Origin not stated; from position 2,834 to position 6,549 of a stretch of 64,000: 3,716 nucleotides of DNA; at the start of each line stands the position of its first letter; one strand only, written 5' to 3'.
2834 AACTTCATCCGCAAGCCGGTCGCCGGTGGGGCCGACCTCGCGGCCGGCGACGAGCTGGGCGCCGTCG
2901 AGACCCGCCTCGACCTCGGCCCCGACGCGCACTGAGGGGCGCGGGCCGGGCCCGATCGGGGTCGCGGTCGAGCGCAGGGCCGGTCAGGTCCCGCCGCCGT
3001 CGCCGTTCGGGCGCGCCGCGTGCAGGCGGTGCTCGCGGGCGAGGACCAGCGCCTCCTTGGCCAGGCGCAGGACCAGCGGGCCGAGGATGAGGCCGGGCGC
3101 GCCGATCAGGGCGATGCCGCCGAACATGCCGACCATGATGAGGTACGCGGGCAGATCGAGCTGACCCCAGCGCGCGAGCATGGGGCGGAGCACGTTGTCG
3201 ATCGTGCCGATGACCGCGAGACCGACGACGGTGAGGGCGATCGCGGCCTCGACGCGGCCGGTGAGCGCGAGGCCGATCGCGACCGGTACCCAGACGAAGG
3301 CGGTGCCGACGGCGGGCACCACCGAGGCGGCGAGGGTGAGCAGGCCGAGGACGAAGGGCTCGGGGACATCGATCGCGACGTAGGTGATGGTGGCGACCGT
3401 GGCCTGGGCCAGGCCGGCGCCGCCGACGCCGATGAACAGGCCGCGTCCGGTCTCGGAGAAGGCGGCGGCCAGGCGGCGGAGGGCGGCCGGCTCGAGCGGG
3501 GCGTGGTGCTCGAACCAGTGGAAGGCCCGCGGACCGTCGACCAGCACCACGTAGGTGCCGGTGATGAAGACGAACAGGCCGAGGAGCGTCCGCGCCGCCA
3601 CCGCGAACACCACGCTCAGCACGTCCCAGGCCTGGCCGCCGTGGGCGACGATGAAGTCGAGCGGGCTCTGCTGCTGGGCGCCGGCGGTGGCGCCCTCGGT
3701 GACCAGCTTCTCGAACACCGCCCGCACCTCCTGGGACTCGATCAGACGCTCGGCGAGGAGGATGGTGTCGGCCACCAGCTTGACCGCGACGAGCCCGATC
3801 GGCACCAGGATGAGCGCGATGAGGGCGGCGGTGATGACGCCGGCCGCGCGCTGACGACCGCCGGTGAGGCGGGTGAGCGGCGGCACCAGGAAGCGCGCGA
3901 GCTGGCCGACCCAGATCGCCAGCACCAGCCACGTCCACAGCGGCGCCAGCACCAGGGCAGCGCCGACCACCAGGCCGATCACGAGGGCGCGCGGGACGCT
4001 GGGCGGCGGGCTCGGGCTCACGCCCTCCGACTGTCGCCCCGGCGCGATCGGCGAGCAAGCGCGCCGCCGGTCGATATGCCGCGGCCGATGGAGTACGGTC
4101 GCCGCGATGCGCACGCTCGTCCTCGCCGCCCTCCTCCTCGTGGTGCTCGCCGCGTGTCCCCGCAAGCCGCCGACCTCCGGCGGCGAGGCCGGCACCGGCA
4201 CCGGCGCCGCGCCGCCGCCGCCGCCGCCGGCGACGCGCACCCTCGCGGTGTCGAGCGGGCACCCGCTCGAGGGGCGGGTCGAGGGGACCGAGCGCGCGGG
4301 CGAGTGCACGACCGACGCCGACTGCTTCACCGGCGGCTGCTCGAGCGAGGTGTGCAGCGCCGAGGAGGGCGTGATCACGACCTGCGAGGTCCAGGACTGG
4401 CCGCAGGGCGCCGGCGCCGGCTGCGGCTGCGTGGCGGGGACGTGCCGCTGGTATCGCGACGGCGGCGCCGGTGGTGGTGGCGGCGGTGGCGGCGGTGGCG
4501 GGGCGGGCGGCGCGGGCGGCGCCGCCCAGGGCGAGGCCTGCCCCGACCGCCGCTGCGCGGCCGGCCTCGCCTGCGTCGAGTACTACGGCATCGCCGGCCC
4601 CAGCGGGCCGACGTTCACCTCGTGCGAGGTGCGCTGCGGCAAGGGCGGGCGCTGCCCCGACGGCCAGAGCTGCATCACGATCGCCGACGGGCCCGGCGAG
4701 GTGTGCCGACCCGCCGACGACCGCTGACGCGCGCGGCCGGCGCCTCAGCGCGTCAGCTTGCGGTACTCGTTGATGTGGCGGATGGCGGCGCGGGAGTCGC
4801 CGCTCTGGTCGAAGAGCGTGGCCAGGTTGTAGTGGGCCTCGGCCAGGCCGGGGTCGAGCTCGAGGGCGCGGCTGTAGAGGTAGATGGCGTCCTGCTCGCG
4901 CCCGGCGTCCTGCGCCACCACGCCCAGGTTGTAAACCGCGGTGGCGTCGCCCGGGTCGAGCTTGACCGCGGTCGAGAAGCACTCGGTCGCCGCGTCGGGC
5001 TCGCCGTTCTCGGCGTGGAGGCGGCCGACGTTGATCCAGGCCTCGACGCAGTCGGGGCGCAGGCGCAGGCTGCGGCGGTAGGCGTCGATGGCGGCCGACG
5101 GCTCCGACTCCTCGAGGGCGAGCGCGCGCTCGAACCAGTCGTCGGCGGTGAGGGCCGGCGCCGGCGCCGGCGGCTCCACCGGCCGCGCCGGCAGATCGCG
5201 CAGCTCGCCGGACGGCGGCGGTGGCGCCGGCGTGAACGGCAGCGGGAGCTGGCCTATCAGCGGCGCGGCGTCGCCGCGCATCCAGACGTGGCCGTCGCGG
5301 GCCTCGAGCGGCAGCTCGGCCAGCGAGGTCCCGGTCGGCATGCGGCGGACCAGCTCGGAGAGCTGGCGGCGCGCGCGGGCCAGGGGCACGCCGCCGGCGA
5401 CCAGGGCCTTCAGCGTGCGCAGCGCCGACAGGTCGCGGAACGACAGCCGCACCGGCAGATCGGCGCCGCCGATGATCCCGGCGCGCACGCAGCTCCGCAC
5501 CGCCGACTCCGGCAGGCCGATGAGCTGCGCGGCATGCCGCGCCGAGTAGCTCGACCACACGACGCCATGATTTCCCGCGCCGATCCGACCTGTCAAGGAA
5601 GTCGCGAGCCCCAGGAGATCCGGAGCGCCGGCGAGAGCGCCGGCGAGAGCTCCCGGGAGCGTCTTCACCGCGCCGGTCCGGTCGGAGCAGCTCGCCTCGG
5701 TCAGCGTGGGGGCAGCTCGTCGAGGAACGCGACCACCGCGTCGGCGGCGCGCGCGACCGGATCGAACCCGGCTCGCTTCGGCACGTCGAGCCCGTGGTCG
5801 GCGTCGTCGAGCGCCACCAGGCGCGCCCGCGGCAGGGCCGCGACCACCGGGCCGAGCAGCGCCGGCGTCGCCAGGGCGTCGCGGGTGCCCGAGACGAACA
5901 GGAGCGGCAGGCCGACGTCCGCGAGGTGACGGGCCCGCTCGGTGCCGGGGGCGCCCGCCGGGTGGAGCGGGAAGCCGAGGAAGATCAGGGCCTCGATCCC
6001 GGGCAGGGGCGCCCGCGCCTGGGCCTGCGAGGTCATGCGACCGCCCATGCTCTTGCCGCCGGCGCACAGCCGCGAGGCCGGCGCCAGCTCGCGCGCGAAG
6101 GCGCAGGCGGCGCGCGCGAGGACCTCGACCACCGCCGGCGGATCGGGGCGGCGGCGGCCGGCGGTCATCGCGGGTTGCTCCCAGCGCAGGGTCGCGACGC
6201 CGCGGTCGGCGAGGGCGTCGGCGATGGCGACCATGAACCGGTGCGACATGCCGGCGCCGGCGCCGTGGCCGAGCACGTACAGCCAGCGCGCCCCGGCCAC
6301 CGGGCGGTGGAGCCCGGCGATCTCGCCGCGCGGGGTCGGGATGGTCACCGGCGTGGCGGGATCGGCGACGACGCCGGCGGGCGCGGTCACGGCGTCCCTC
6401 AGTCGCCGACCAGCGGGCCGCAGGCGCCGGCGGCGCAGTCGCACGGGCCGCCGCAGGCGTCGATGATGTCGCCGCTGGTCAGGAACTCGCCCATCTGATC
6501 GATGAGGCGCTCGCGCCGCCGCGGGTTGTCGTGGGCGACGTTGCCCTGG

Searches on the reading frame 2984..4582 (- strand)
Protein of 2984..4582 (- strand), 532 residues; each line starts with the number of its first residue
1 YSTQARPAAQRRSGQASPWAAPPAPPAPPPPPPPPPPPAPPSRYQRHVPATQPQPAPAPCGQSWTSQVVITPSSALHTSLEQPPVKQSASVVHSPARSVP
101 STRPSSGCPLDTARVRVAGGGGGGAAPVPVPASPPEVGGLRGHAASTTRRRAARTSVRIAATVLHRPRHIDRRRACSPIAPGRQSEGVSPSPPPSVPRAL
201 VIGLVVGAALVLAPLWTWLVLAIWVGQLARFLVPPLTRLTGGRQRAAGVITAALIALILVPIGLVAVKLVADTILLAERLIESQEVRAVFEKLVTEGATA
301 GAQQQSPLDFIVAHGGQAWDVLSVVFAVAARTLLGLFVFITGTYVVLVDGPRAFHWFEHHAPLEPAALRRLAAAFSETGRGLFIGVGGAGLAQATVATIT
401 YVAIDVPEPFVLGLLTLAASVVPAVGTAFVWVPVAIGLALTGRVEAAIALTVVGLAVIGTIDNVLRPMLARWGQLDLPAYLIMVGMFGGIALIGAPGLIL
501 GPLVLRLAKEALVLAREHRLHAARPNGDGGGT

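Call 46: search_protein_families(library=pfam, proteins=[window:2984-4582:-], max_evalue=0.001)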
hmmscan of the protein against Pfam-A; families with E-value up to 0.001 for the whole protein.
window:2984-4582:- (532 aa): 1 family
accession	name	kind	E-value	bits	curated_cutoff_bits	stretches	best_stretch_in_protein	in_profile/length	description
PF01594.21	AI-2E_transport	-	3e-23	83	34.3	1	204-512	9-323/327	AI-2E family transporter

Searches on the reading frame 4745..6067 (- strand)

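Call 46: search_protein_families(library=pfam, proteins=[window:4745-6067:-], max_evalue=0.001)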
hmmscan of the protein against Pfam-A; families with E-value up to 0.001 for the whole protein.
window:4745-6067:- (440 aa): 17 families
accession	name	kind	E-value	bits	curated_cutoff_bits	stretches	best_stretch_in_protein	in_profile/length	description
PF00515.34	TPR_1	-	9.9e-22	76.2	27.8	2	342-373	2-33/34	Tetratricopeptide repeat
PF07719.23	TPR_2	-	1e-20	72.5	27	2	342-374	2-34/34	Tetratricopeptide repeat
PF13414.12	TPR_11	-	1.6e-18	66.5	26.8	2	390-419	9-38/42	TPR repeat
PF13432.12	TPR_16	-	5.5e-16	59.1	32.7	2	348-407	4-63/65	Tetratricopeptide repeat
PF13431.12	TPR_17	-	2.1e-15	56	24.4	1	397-429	1-33/34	Tetratricopeptide repeat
PF14559.12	TPR_19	-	9.3e-15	55.2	25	2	317-381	1-64/68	Tetratricopeptide repeat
PF13181.12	TPR_8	-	3.3e-13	49.1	25.7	0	342-373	2-33/34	Tetratricopeptide repeat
PF13424.12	TPR_12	-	5.4e-13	49.4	30.1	2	376-438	4-74/77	Tetratricopeptide repeat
PF13428.12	TPR_14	-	6.9e-11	42.2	23.5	1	341-382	1-42/44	Tetratricopeptide repeat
PF13371.12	TPR_9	-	7.9e-11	42.3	35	1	314-377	2-65/73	Tetratricopeptide repeat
PF23914.1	TPR_CcmH_CycH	-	1.7e-07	31.6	42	1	329-432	38-144/158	Cytochrome c-type biogenesis protein H TPR domain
PF13176.12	TPR_7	-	8e-07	29.1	27.9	0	343-375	1-35/36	Tetratricopeptide repeat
PF24575.1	TPR_Slam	-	2.2e-06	28.5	35.2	0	379-427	51-99/104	Surface lipoprotein assembly modifier, N-terminal TPR repeats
PF13429.12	TPR_15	-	2.7e-05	24.2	26.2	0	344-377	149-182/280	Tetratricopeptide repeat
PF12569.14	NatA_aux_su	-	0.00023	20.7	33.3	0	386-438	203-255/515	N-terminal acetyltransferase A, auxiliary subunit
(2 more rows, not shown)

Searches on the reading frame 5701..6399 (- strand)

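Call 46: search_protein_families(library=pfam, proteins=[window:5701-6399:-], max_evalue=0.001)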
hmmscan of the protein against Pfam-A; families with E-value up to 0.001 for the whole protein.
window:5701-6399:- (232 aa): 2 families
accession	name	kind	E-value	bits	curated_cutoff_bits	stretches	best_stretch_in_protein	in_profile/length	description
PF20408.4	Abhydrolase_11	-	1.7e-37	129.5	27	1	41-218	5-184/193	Alpha/beta hydrolase domain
PF00561.26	Abhydrolase_1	-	0.00039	20.6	25.8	0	47-142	8-101/245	alpha/beta hydrolase fold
